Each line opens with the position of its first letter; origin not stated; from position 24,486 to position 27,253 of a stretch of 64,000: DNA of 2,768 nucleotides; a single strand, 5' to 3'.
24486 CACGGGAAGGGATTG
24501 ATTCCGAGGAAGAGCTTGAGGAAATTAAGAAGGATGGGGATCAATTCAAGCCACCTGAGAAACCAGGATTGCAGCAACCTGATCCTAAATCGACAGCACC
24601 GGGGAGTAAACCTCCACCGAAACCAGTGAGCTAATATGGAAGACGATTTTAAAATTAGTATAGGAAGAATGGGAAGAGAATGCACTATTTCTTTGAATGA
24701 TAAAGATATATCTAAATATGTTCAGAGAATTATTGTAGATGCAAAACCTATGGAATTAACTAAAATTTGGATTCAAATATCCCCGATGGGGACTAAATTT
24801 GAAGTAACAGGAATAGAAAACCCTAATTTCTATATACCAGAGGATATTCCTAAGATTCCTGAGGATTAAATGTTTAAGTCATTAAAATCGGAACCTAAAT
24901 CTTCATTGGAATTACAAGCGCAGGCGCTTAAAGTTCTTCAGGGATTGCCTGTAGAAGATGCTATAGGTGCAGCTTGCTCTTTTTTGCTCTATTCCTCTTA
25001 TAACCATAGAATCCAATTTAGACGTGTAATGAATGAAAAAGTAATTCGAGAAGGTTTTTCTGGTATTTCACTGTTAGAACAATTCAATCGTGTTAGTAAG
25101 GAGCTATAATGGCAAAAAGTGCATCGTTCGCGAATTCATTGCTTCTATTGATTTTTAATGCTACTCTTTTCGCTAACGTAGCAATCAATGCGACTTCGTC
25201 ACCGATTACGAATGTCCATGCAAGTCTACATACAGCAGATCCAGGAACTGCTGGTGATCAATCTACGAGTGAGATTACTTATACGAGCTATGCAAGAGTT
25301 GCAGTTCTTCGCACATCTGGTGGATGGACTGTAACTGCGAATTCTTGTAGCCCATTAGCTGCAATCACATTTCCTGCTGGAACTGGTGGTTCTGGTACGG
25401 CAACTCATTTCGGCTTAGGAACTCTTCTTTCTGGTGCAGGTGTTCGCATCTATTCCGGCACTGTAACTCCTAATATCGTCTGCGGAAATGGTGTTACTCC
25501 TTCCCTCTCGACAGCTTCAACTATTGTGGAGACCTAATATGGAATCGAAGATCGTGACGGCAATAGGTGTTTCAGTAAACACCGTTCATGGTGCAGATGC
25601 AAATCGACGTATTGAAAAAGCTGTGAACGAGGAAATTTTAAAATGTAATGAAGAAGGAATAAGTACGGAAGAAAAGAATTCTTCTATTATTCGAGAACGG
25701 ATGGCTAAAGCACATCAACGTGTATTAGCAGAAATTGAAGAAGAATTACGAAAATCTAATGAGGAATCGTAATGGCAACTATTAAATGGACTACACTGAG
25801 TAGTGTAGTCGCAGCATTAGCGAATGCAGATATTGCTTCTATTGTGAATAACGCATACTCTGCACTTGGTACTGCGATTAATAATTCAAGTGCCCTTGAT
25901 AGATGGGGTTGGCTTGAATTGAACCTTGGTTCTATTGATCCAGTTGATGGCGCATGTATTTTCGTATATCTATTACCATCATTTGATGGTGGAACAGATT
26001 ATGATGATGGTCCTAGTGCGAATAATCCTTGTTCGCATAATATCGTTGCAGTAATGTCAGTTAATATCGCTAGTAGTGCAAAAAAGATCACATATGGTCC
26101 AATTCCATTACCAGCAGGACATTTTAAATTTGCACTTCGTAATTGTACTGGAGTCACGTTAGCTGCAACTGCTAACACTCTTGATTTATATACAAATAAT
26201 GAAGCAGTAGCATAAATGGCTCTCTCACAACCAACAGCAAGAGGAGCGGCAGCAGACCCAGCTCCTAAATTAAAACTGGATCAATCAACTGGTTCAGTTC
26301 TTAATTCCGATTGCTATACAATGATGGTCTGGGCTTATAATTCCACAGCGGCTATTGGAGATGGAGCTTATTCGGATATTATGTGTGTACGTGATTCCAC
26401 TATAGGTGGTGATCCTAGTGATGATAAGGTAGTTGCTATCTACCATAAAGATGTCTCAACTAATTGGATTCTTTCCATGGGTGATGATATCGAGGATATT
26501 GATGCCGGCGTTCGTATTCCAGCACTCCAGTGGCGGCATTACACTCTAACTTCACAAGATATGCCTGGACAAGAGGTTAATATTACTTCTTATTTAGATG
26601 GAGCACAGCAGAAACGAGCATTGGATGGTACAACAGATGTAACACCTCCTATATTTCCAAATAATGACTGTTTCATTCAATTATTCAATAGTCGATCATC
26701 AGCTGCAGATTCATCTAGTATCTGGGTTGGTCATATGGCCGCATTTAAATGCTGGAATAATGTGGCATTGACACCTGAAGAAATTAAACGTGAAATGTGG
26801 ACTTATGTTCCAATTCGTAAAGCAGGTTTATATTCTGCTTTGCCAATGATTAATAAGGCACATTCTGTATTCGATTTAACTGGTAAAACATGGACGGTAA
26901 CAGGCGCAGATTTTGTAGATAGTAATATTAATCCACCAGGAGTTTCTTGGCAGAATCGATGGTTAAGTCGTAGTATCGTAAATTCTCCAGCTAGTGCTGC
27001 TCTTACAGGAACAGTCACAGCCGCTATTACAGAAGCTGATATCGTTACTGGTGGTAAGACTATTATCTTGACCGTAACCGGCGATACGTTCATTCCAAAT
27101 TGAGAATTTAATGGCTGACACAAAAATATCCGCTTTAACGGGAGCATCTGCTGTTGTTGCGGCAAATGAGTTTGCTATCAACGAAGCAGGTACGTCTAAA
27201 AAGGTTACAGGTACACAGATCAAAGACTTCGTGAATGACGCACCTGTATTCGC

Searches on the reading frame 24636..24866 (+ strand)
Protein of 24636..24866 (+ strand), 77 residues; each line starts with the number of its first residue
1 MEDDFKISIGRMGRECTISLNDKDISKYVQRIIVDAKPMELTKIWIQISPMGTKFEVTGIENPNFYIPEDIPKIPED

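Call 46: search_protein_families(library=pfam, proteins=[window:24636-24866:+], max_evalue=0.1)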
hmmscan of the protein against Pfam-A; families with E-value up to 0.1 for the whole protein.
window:24636-24866:+ (77 aa): 1 family
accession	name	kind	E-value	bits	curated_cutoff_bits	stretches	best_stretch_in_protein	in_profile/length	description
PF16697.10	Yop-YscD_cpl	-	0.078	13.7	33.2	1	6-42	18-53/94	Inner membrane component of T3SS, cytoplasmic domain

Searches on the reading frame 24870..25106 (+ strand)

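Call 94: search_protein_families(library=pfam, proteins=[window:24870-25106:+], max_evalue=0.5)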
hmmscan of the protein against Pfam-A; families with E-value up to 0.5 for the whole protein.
window:24870-25106:+ (79 aa): 1 family
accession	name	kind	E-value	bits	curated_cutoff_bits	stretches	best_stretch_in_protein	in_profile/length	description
PF08542.16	Rep_fac_C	-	0.17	12.7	23.6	0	52-78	23-49/88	Replication factor C C-terminal domain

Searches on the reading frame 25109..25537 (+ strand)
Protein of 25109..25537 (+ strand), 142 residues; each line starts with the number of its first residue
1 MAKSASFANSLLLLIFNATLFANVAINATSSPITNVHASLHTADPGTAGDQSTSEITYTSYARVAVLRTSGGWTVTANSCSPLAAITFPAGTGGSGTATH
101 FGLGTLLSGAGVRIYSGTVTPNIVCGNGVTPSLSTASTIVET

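Call 5: search_protein_families(library=pfam, proteins=[window:25109-25537:+], max_evalue=0.1)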
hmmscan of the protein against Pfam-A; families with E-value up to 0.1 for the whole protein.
window:25109-25537:+ (142 aa): 1 family
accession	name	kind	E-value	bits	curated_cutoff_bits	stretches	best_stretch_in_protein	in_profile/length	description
PF23140.1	Gp80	-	2e-12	48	27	1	27-135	17-122/128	Podophage GP4 fiber I protein gp80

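Call 6: search_protein_families(library=phrogs, proteins=[window:25109-25537:+], max_evalue=0.01)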
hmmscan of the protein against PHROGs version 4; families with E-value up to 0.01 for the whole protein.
window:25109-25537:+ (142 aa): 1 family
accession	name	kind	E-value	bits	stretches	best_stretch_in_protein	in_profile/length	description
phrog_240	-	head and packaging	1.2e-12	49.2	1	21-140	67-186/200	head protein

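Call 18: search_solved_structures(query=window:25109-25534:+, max_evalue=1, show_alignments=2)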
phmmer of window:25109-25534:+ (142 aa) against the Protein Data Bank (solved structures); distinct sequences matched with E-value up to 1: 0.

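Call 25: search_dna_similar(query=window:25109-25534:+, collection=phages, mode=protein, max_rows=40, max_evalue=0.01)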
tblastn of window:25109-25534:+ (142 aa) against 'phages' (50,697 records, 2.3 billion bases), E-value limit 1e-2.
Records with a match: 12; places in all: 12; records where one place covers at least 80% of the query: 10.
Best place of each record, by identity: 60-80% 1; <60% 11.
By first word of the organism name: Caudoviricetes 4; Sphingobium 2; Microcystis 2; Pseudanabaena 2; Citromicrobium 1; uncultured 1.
By host as written in the record: - 5; Sphingobium sp. IP1 2; Microcystis aeruginosa 2; Citromicrobium bathyomarinum JL1366 1; Pseudanabaena sp. 1; Pseudanabaena sp. KCZY-C8 1.
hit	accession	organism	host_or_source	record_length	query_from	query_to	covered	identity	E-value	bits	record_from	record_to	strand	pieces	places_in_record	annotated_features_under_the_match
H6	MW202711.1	Caudoviricetes sp.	Manatee Spring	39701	1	141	99%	68.8%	2e-54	188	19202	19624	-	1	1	hypothetical protein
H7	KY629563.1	Sphingobium phage Lacusarx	Sphingobium sp. IP1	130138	1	141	99%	59.6%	8e-38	140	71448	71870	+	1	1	hypothetical protein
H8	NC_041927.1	Sphingobium phage Lacusarx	Sphingobium sp. IP1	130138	1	141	99%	59.6%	8e-38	140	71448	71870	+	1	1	head protein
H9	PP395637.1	Microcystis phage Mae-JY04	Microcystis aeruginosa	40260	1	141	99%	58.6%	5e-41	150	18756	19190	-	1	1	hypothetical protein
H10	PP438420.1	Microcystis phage Mae-JY28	Microcystis aeruginosa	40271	1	141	99%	58.6%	5e-41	150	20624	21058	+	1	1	hypothetical protein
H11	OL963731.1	Citromicrobium phage vB_CbaS-RXM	Citromicrobium bathyomarinum JL1366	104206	1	141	99%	58.2%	1e-41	152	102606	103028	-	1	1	hypothetical protein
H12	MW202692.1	Caudoviricetes sp.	Manatee Spring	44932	1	134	94%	43.8%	6e-26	107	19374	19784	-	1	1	hypothetical protein (x2)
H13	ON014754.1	Pseudanabaena phage Pam2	Pseudanabaena sp.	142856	1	131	92%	41.2%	3e-22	97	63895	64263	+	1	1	hypothetical protein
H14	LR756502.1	uncultured phage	metagenomic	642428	1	141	99%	37.6%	1e-15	78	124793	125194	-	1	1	record has no annotation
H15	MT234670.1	Pseudanabaena phage PA-SR01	Pseudanabaena sp. KCZY-C8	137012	1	131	92%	39.7%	1e-21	95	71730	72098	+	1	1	hypothetical protein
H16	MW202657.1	Caudoviricetes sp.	Manatee Spring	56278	19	131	80%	40.2%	9e-12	67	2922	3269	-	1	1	hypothetical protein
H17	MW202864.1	Caudoviricetes sp.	Manatee Spring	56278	19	131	80%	40.2%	9e-12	67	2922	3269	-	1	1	hypothetical protein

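Call 26: get_annotated_region(hit=H6, flank=9000)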
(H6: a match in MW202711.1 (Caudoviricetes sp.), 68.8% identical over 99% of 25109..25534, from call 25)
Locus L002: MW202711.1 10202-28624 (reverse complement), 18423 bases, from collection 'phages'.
description: Myoviridae sp. isolate ctyzp037, complete genome.
organism: Caudoviricetes sp. (NCBI taxid 2832643)
taxonomy: Viruses; Duplodnaviria; Heunggongvirae; Uroviricota; Caudoviricetes
host: -; source: Manatee Spring; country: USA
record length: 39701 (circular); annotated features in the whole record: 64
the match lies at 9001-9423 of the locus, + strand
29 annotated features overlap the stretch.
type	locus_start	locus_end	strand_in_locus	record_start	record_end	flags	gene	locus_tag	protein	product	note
CDS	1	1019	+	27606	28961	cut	-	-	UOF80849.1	terminase large subunit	-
CDS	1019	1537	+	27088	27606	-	-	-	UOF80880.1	hypothetical protein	-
CDS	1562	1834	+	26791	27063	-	-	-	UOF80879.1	hypothetical protein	-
CDS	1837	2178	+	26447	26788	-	-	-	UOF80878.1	hypothetical protein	-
CDS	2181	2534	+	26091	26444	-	-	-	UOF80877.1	alkyl sulfatase dimerization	-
CDS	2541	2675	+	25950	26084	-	-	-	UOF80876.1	hypothetical protein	-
CDS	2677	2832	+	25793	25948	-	-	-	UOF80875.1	hypothetical protein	-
CDS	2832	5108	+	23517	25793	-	-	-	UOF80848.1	head to tail connecting protein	-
CDS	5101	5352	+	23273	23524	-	-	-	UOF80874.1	hypothetical protein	-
CDS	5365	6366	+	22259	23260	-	-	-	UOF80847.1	scaffolding protein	-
CDS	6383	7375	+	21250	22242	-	-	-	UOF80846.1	major capsid protein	-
CDS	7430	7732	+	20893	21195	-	-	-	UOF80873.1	hypothetical protein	-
CDS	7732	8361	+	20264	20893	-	-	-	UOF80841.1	putative glycosyltransferase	-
CDS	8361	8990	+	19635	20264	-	-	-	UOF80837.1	tail tubular protein A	-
CDS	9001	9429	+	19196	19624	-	-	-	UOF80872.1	hypothetical protein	-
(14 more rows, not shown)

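Call 27: get_annotated_region(hit=H9, flank=9000)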
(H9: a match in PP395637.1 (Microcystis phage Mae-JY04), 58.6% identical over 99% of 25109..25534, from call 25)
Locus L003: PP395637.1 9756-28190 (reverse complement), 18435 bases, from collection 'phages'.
description: Microcystis phage Mae-JY04, complete genome.
organism: Microcystis phage Mae-JY04 (NCBI taxid 3126651)
taxonomy: Viruses; Duplodnaviria; Heunggongvirae; Uroviricota; Caudoviricetes
host: Microcystis aeruginosa; source: -; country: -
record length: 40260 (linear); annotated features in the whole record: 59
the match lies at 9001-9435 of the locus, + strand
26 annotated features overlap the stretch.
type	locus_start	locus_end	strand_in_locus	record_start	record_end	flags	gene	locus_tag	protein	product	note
CDS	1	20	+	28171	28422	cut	-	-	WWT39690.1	hypothetical protein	-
CDS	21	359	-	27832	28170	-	-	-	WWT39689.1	hypothetical protein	-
CDS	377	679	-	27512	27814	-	-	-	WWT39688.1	hypothetical protein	-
CDS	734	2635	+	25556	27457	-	-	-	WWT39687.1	hypothetical protein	-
CDS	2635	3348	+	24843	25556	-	-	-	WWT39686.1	hypothetical protein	-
CDS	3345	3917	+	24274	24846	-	-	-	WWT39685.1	hypothetical protein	-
CDS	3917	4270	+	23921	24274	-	-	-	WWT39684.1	hypothetical protein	-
CDS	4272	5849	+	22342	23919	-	-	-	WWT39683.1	hypothetical protein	-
CDS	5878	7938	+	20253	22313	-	-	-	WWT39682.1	hypothetical protein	-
CDS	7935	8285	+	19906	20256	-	-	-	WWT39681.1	hypothetical protein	-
CDS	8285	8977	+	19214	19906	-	-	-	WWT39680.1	peptidoglycan binding protein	-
CDS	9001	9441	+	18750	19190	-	-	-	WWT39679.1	hypothetical protein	-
CDS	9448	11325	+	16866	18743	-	-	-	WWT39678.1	hypothetical protein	-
CDS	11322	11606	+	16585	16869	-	-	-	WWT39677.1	hypothetical protein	-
CDS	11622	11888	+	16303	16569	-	-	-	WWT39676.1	hypothetical protein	-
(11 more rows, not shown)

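Call 42: find_related_loci(query=window:25109-25534:+, collection=viral_contigs, flank=8000)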
Query window:25109-25534:+ (142 aa) in viral_contigs; peptide patterns used: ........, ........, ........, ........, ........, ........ (x = any residue, [..] = any of these).
133 stretches matched a pattern; 111 encode a relative of the query (tblastn E <= 1e-3); the best 80 are kept; 80 distinct loci.
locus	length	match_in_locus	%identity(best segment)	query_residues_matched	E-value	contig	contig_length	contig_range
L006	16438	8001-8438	83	1-142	8e-72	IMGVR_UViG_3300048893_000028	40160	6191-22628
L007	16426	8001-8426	80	1-142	2e-69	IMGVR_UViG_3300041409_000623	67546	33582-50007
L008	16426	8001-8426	80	1-142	2e-69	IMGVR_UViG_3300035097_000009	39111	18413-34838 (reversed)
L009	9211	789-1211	73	1-141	2e-64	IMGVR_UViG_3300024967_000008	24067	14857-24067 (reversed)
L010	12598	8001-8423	70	1-141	8e-62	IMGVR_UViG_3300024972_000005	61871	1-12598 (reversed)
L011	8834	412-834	72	1-141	6e-62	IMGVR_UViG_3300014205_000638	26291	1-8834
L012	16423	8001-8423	70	1-141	2e-60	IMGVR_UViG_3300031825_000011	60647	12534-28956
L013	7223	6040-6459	70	1-140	8e-60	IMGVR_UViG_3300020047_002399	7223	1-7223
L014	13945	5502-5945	78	1-142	4e-68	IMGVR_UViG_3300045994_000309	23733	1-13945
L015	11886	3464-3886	67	1-141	2e-58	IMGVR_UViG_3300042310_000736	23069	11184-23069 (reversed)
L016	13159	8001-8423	72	1-141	2e-58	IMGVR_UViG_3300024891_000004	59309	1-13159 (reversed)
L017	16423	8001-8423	67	1-141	5e-58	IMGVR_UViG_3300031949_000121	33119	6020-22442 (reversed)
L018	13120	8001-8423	72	1-141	3e-58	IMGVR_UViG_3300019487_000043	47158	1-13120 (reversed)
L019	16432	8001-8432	67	1-141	5e-57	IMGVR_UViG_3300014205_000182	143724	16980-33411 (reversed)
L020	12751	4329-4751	65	1-141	4e-55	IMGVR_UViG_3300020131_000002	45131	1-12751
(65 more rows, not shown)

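Call 46: search_protein_families(library=pfam, proteins=[L003:9448-11322:+, L002:11888-12862:+, L002:9435-9935:+, L002:9940-10536:+, L002:11032-11820:+], max_evalue=0.1)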
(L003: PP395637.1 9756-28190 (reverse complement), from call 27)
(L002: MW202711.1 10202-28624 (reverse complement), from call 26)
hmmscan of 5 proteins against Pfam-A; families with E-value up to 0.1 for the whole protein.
L003:9448-11322:+ (625 aa): 0 families

L002:11888-12862:+ (325 aa): 0 families

L002:9435-9935:+ (167 aa): 0 families

L002:9940-10536:+ (199 aa): 0 families

L002:11032-11820:+ (263 aa): 0 families

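Call 76: get_annotated_region(hit=H8, flank=7000)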
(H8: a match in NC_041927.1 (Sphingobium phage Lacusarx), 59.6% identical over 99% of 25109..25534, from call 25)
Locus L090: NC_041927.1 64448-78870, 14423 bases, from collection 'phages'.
description: Sphingobium phage Lacusarx, complete genome.
organism: Sphingobium phage Lacusarx (NCBI taxid 1980139)
taxonomy: Viruses; Duplodnaviria; Heunggongvirae; Uroviricota; Caudoviricetes; Lacusarxvirus; Lacusarxvirus lacusarx
host: Sphingobium sp. IP1; source: Skaevinge wastewater treatment plant; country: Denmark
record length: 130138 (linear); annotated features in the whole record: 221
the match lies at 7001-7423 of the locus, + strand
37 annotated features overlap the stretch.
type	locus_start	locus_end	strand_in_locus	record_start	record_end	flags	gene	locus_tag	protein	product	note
CDS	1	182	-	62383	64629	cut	-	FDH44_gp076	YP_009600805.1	RIIA lysis inhibitor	-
CDS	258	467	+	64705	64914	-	-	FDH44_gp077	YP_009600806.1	hypothetical protein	-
CDS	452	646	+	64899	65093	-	-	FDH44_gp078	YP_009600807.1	hypothetical protein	-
CDS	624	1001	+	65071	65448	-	-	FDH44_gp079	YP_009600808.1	hypothetical protein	-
CDS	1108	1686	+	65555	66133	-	xerC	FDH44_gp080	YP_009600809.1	tyrosine recombinase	Tyrosine recombinase XerC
CDS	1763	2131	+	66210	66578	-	-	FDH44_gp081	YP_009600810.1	hypothetical protein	-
tRNA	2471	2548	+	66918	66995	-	-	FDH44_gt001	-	tRNA-Pro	tRNA-Pro; tRNA-Pro(cgg)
tRNA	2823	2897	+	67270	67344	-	-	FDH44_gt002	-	tRNA-Val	tRNA-Val; tRNA-Val(tac)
tRNA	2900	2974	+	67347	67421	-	-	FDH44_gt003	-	tRNA-Val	tRNA-Val; tRNA-Val(gac)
tRNA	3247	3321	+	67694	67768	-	-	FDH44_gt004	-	tRNA-Ala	tRNA-Ala; tRNA-Ala(tgc)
tRNA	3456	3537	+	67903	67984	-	-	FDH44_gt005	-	tRNA-Asn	tRNA-Asn; tRNA-Asn(gtt)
tRNA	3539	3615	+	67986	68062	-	-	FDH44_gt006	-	tRNA-Ile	tRNA-Ile; tRNA-Ile(gat)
CDS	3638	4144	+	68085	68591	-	-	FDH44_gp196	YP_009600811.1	hypothetical protein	-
tRNA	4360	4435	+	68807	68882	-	-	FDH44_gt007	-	tRNA-Lys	tRNA-Lys; tRNA-Lys(ctt)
tRNA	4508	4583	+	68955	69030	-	-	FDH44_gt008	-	tRNA-Lys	tRNA-Lys; tRNA-Lys(ttt)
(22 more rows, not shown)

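Call 101: search_protein_representatives(protein=window:25109-25534:+)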
Query: 142 residues. Proteins with E-value up to 0.001 (for the whole library): 1824; up to 1e-10: 1005; up to 1e-30: 39. The best 150 are listed.
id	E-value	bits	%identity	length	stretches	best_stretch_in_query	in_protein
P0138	1.7e-64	232.2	85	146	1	1-142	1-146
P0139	1.2e-62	226.2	55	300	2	7-139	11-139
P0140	7.9e-46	171.8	61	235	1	2-141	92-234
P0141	1.6e-41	157.9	63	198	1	3-141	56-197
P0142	2.7e-40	153.9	57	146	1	3-142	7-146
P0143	5.2e-40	153.0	55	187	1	4-138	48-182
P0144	1.8e-39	151.3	57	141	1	2-141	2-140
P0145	6.5e-39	149.5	54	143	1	1-135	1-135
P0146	8.0e-39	149.2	56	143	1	1-141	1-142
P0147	4.7e-38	146.7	64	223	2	1-105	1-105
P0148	1.0e-37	145.6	61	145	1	7-140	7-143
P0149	1.6e-37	145.0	56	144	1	2-141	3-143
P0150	2.1e-37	144.6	56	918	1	7-138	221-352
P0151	2.6e-37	144.3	69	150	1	1-102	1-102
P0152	1.3e-36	142.0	61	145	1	1-142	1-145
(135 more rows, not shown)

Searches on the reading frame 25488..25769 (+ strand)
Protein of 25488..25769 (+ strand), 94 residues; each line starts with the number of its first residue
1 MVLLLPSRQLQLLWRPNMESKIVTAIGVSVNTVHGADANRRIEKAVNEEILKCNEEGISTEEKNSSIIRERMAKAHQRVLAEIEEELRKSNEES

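Call 94: search_protein_families(library=pfam, proteins=[window:25488-25769:+], max_evalue=0.5)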
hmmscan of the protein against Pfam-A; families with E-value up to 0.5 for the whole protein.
window:25488-25769:+ (94 aa): 0 families

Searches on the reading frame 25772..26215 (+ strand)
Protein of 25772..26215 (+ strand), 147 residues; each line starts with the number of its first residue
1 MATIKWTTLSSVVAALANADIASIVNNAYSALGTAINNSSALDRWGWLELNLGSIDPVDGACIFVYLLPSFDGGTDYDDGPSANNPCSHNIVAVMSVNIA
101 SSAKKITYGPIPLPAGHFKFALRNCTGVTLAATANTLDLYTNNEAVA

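Call 5: search_protein_families(library=pfam, proteins=[window:25772-26215:+], max_evalue=0.1)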
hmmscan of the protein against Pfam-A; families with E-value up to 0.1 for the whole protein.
window:25772-26215:+ (147 aa): 0 families

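Call 6: search_protein_families(library=phrogs, proteins=[window:25772-26215:+], max_evalue=0.01)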
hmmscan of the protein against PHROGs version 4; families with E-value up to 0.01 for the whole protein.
window:25772-26215:+ (147 aa): 0 families

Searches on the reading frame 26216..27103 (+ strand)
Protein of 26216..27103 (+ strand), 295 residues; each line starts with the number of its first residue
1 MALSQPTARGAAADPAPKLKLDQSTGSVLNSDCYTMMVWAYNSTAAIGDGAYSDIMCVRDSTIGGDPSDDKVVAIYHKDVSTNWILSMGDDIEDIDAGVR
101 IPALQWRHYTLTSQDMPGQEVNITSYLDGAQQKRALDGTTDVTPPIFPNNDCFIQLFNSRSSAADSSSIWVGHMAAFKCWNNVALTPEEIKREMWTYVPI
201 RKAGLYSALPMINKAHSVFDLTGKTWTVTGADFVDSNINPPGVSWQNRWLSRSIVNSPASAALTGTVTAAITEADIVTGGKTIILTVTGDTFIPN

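Call 5: search_protein_families(library=pfam, proteins=[window:26216-27103:+], max_evalue=0.1)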
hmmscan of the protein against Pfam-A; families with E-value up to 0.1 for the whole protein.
window:26216-27103:+ (295 aa): 1 family
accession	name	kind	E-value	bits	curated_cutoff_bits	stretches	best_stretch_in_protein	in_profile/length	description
PF13385.13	Laminin_G_3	-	3.7e-07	30.9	27.6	1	27-191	12-151/151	Concanavalin A-like lectin/glucanases superfamily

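Call 6: search_protein_families(library=phrogs, proteins=[window:26216-27103:+], max_evalue=0.01)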
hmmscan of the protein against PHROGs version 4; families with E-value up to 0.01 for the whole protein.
window:26216-27103:+ (295 aa): 0 families
